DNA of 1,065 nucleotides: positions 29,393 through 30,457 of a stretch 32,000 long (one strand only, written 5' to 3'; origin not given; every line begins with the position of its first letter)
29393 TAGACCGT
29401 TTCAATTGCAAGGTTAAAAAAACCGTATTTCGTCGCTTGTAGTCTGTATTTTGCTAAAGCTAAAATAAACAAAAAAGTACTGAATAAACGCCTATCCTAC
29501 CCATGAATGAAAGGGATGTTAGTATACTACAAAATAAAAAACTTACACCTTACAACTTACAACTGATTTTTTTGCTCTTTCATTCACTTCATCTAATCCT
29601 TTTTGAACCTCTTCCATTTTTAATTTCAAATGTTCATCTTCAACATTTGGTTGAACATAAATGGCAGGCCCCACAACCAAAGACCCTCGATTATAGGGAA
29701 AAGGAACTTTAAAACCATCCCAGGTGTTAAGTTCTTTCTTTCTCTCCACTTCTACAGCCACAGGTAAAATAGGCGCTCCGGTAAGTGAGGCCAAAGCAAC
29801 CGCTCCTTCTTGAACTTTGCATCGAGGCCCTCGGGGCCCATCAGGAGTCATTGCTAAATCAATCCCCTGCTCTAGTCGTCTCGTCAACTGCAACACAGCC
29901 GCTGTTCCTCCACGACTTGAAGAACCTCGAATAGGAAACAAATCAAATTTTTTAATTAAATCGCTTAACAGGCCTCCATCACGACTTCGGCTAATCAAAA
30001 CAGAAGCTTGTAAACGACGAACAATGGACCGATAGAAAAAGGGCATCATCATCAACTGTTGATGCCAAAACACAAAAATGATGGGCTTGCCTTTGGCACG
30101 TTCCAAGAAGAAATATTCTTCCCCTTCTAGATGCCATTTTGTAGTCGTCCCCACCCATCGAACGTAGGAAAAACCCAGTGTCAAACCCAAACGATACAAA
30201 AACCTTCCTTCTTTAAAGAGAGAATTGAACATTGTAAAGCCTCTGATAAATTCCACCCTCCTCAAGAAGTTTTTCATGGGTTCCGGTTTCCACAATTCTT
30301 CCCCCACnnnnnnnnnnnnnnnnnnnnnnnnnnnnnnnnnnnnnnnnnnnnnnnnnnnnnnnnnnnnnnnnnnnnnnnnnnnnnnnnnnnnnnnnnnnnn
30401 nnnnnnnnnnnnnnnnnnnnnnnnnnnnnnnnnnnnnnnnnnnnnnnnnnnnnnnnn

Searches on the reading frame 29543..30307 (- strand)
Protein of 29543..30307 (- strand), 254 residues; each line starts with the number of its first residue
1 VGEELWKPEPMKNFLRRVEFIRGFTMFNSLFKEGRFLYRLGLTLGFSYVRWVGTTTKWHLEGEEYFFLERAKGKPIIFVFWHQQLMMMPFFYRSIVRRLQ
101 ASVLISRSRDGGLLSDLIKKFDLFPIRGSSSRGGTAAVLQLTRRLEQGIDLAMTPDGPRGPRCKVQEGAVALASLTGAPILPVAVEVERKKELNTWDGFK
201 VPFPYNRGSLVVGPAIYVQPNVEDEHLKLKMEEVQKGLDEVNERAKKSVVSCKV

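Call 44: search_protein_families(library=pfam, proteins=[window:29543-30307:-], max_evalue=0.001)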
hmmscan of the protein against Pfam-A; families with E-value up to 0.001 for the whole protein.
window:29543-30307:- (254 aa): 2 families
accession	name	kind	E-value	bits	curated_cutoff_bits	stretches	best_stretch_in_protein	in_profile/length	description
PF04028.18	DUF374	-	3.7e-25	87.7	26.8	1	97-162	4-69/69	Domain of unknown function (DUF374)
PF01553.26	Acyltransferase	-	0.00074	19.8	23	0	72-185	12-131/132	Acyltransferase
